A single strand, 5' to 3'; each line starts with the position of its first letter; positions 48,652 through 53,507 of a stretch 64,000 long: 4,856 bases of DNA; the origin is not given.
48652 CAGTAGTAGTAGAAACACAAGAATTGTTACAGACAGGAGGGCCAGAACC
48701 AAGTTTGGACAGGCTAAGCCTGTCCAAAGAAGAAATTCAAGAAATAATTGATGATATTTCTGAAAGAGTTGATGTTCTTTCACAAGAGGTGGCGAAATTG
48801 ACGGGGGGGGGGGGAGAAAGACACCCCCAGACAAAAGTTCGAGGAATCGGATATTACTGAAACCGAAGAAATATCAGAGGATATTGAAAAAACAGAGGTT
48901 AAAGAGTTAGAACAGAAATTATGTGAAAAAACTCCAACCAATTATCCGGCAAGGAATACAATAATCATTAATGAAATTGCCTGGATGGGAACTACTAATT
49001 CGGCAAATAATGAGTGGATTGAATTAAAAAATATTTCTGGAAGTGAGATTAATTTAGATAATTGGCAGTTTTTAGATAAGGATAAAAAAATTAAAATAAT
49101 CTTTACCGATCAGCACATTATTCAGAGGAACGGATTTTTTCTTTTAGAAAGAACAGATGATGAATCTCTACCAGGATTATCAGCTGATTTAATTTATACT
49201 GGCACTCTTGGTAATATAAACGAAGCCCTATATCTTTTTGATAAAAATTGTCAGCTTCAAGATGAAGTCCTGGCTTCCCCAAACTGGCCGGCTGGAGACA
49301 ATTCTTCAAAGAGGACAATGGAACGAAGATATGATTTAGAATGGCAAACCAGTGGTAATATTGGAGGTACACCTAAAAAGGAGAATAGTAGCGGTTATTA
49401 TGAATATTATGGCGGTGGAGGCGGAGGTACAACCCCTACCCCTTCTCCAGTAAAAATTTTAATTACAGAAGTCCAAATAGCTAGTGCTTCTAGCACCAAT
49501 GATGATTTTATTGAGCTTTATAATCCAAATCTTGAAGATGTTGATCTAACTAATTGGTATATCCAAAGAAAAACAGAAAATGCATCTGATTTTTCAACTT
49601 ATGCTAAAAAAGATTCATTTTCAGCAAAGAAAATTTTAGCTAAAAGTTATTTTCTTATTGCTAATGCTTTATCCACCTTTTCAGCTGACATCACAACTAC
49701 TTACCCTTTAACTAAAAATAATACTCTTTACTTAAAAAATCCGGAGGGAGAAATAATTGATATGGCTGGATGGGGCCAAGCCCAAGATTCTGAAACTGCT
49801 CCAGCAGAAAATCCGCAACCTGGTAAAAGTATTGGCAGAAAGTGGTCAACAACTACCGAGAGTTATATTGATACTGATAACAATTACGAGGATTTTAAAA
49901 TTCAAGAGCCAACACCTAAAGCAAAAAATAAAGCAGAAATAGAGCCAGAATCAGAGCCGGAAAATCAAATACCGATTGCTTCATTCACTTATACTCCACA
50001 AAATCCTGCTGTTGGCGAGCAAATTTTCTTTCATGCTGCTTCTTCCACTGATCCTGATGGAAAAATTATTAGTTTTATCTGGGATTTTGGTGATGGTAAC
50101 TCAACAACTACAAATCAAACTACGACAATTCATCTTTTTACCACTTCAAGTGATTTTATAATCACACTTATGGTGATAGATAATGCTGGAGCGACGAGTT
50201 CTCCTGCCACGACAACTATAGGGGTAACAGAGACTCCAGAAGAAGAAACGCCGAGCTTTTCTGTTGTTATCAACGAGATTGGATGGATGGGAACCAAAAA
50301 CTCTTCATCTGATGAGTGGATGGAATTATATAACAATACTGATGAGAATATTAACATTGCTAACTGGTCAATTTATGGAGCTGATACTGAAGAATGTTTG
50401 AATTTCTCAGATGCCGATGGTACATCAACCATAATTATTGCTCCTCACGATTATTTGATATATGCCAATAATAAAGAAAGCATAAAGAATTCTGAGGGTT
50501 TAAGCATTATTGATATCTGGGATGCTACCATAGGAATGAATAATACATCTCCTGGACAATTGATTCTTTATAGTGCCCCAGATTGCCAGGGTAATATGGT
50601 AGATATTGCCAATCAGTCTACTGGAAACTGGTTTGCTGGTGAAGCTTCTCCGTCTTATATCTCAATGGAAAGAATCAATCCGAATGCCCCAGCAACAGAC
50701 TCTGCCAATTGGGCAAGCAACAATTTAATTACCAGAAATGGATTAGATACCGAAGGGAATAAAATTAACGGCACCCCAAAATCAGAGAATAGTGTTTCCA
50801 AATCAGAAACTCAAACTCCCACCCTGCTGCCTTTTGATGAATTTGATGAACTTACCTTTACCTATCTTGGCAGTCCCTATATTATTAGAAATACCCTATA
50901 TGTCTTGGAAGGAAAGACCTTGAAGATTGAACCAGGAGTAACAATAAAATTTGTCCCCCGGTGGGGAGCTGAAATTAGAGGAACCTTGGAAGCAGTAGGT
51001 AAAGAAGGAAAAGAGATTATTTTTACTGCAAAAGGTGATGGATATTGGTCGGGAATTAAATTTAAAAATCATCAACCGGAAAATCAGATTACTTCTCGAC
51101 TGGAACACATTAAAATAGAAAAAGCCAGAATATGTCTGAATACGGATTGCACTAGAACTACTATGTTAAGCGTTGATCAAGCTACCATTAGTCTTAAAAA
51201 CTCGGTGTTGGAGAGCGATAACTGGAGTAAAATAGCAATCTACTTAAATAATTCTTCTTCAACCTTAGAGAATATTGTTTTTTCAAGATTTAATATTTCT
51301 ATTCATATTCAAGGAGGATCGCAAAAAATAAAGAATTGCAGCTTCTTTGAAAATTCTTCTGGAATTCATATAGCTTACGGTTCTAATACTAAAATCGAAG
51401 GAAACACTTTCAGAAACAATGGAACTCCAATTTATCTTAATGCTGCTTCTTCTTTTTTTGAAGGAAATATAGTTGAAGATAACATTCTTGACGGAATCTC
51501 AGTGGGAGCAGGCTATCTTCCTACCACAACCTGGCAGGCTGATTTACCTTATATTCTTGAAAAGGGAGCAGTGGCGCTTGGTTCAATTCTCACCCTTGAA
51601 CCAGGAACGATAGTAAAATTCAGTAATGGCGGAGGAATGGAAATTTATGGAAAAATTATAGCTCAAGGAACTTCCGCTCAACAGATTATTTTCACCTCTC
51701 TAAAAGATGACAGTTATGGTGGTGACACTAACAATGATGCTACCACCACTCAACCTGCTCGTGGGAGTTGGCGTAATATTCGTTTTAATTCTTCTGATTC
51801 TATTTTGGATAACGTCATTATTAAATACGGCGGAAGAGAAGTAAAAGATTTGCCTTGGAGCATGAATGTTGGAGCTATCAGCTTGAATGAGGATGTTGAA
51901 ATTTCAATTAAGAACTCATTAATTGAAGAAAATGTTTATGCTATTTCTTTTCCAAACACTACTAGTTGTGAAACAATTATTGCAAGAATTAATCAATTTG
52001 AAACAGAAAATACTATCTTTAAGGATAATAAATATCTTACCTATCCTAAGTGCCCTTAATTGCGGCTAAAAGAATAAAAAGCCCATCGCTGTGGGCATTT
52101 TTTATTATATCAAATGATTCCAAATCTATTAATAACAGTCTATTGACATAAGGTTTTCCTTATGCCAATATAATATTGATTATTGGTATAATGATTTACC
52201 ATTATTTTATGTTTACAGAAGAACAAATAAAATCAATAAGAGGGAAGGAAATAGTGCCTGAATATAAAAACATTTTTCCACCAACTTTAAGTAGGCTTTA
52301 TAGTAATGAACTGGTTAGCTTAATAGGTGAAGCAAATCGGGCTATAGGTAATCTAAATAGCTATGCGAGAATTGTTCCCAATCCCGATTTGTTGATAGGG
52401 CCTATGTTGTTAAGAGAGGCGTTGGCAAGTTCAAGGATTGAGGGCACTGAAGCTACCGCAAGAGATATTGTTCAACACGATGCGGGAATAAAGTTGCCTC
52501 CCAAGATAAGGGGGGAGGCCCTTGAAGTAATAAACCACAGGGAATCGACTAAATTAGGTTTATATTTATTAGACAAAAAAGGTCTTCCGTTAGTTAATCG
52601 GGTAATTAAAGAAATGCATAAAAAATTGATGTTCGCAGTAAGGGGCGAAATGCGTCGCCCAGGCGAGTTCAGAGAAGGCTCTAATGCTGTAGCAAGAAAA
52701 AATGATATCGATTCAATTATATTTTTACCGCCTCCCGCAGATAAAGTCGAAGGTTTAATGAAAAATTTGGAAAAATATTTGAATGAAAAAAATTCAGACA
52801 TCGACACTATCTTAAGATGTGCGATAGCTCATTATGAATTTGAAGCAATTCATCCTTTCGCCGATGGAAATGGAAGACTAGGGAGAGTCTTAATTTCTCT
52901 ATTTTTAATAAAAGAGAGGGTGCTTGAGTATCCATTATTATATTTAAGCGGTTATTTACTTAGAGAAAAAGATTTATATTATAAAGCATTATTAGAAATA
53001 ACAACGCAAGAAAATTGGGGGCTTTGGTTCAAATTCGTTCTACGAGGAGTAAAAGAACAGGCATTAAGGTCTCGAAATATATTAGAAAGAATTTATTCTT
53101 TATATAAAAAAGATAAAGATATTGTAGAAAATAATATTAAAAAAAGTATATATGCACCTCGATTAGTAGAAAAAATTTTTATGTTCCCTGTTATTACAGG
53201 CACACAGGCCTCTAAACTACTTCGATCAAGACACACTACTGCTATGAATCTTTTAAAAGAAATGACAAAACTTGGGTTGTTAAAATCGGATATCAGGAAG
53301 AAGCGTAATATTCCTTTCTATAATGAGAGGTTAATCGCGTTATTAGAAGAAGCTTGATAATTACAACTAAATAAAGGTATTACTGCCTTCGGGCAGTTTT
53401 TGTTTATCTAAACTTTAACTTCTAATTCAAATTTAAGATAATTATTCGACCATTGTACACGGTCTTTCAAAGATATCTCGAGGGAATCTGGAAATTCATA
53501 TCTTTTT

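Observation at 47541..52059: G12 homopolymer splits a ~1500-aa LTD/PKD/beta-helix surface protein: candidate phase-variation switch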

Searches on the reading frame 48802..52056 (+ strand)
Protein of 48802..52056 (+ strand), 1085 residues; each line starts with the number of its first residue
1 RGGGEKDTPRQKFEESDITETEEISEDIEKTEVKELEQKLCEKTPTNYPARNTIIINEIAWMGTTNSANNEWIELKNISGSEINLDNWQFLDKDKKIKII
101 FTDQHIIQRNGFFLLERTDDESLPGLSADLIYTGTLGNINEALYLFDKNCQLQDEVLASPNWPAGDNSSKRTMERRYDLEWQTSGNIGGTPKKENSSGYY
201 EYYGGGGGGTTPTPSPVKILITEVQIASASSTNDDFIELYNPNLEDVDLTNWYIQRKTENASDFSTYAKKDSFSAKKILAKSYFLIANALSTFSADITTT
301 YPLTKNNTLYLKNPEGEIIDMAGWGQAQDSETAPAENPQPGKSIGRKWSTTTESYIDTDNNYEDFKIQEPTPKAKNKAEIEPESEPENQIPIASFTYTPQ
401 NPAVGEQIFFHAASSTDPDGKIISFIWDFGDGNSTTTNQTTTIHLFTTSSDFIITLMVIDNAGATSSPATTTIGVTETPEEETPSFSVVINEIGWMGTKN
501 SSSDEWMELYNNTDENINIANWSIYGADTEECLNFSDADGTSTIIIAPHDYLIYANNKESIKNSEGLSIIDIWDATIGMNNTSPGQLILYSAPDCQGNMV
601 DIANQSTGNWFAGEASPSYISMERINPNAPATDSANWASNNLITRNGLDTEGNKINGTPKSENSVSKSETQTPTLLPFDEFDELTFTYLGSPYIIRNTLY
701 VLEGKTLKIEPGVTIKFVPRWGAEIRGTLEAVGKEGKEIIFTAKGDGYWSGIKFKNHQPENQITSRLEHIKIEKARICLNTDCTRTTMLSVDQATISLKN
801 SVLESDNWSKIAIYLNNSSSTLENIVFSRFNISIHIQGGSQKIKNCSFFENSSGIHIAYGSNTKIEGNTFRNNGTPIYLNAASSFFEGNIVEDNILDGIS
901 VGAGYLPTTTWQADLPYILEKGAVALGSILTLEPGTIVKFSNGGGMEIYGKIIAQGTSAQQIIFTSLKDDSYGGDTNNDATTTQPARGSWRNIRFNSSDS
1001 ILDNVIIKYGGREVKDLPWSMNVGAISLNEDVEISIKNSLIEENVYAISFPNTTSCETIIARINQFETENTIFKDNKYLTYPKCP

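Call 7: search_protein_families(library=pfam, proteins=[window:48802-52056:+], max_evalue=0.01)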
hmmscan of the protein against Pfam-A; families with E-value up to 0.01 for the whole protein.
window:48802-52056:+ (1085 aa): 4 families
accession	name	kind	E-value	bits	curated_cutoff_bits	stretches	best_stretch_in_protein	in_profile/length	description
PF00932.25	LTD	-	2.4e-35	121.6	34.3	3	214-325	3-108/109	Lamin Tail Domain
PF18911.6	PKD_4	-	8e-16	58.3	27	1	388-473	1-83/85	PKD domain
PF00801.26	PKD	-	2.7e-11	43.7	23.5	1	396-471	3-78/80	PKD domain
PF22352.2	K319L-like_PKD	-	7.6e-05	23.1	27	1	410-469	16-79/84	K319L-like, PKD domain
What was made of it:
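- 49441..49776 (+): Second lamin-tail domain, the best Pfam LTD stretch (residues 214-325 of the 48802 frame). Call 7: PF00932, E = 2.4e-35, three stretches in total.
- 49963..50220 (+): PKD domain. Call 7: PF18911 (8e-16) and PF00801.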

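Call 59: find_encoding_contigs(protein=window:48985-52056:+, flank=3000, max_places=10)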
Protein window:48985-52056:+ (1024 aa): 1 contig read that carries it; 1 place shown.
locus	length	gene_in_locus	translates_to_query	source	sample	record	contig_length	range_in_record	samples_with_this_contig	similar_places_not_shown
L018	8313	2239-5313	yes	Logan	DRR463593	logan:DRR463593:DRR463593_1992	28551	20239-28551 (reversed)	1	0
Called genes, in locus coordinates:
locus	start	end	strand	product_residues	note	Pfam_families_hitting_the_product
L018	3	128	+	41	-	?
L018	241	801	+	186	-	-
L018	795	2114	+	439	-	-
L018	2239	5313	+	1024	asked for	PF00932:LTD, PF00801:PKD, PF18911:PKD_4, PF00932:LTD, PF05048:NosD (weak)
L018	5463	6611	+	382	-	PF13784:Fic_N, PF02661:Fic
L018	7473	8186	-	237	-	PF13365:Trypsin_2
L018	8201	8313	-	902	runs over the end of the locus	PF02861:Clp_N, PF23569:NBD_SMAX1, PF00004:AAA, PF17871:AAA_lid_9, PF00004:AAA, PF07724:AAA_2, PF07728:AAA_5, PF10431:ClpB_D2-small, +6 more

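Call 62: search_solved_structures(query=window:48802-52056:+, max_evalue=0.001)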
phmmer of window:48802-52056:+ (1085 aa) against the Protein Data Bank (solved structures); distinct sequences matched with E-value up to 0.001: 12.
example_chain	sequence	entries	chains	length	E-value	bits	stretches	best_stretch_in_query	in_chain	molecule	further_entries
9lrk_A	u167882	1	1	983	1.7e-22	82.4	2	385-477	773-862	Collagenase ColH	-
9lqj_A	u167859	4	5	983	1.7e-22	82.4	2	385-477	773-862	Collagenase ColH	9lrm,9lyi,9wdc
2c26_A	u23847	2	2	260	2.3e-16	62.1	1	384-496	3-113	ENDOGLUCANASE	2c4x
4jgu_A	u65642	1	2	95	4.5e-13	51.2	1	386-475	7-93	ColH protein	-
4aqo_A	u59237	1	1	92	1.8e-12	49.2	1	387-471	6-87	COLLAGENASE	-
4jrw_A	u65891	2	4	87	9.4e-12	46.8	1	390-471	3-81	Collagenase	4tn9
2y72_A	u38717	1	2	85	4.6e-11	44.5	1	398-471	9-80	COLLAGENASE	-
2y3u_A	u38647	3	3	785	1.1e-10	43.2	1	387-470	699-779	COLLAGENASE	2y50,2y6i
4u7k_A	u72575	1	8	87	9.9e-10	40.1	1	391-473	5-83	ColH protein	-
4u6t_A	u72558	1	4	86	1.3e-09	39.8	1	404-473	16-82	ColH protein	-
6aem_A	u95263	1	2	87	4.7e-07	31.3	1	387-472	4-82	PKD domain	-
4l9d_A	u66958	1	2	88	1.6e-06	29.5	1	388-469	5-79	Protease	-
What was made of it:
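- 49963..50220 (+): PDB sequence matches to collagenase ColH PKD domains (call 62).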

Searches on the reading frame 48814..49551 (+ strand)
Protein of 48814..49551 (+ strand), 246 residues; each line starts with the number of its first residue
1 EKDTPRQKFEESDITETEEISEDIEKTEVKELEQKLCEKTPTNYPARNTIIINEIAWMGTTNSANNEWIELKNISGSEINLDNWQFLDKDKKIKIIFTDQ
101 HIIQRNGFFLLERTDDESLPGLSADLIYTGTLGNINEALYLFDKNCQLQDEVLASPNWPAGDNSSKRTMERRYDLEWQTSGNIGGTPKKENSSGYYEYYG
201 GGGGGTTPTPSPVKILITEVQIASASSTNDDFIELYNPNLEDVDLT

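Call 55: find_homologous_proteins(query=window:48814-49551:+, max_evalue=1e-40)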
Query window:48814-49551:+ (246 aa): 115 proteins with E <= 1e-40 among 1265 candidates.
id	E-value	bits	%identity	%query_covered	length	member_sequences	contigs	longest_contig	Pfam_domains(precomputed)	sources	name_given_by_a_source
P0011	4.6e-96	339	45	83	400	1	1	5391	PF00932.26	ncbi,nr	ncbi:MAG: lamin tail domain-containing protein, partial [Candidatus Pacebacteria bacterium]|nr:lamin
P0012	3.8e-78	280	58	85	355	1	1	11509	PF00932.26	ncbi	ncbi:MAG: hypothetical protein ABIG40_01735, partial [Parcubacteria group bacterium]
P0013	1.1e-72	262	63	78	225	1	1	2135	PF00932.26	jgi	-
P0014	5.5e-65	237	63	67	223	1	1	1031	PF00932.26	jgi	jgi:hypothetical protein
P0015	6.9e-60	221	55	80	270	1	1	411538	PF00932.26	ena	-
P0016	1.5e-56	210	59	63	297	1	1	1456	PF00932.26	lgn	-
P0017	9.8e-56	207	50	81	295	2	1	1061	PF00932.26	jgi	-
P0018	1.3e-55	207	56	66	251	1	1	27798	PF00932.26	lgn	-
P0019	6.4e-55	204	51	74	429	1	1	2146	PF00932.26,PF12836.14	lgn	-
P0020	7.5e-54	201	53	72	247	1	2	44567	PF00932.26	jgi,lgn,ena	-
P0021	9.9e-54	200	50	73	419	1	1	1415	PF00932.26,PF12836.14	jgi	-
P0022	1.2e-53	200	46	85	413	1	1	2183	PF00932.26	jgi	-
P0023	1.9e-52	196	59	68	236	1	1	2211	PF00932.26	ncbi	ncbi:MAG: lamin tail domain-containing protein, partial [Candidatus Heimdallarchaeaceae archaeon]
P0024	3.6e-52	195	57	65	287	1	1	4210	PF00932.26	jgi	jgi:hypothetical protein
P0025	3.4e-51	192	50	72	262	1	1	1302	PF00932.26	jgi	jgi:hypothetical protein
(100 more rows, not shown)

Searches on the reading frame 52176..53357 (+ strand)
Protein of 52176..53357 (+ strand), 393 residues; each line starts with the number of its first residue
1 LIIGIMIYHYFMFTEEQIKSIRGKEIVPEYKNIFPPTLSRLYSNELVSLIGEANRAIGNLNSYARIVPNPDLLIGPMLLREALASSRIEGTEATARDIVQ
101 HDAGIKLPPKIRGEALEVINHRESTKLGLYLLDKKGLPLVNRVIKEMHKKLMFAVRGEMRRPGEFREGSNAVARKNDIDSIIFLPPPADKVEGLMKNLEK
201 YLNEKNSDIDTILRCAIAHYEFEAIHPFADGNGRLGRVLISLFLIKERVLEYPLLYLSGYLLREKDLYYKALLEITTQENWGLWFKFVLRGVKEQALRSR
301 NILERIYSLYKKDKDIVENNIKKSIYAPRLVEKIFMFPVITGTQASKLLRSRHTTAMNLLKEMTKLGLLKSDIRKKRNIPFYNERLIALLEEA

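Call 36: search_protein_families(library=pfam, proteins=[window:52176-53357:+], max_evalue=0.001)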
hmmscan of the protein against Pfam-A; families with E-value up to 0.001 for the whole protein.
window:52176-53357:+ (393 aa): 3 families
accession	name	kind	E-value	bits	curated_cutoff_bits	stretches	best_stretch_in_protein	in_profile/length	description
PF02661.23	Fic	-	2.2e-20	73.7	24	1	143-244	6-93/93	Fic/DOC family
PF13784.11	Fic_N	-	1e-18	67.6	26.7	1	48-129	2-81/82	Fic/DOC family N-terminal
PF21248.3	SoFic-like_C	-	0.00018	22.1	27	0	312-376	4-67/76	Protein adenylyltransferase SoFic-like, C-terminal domain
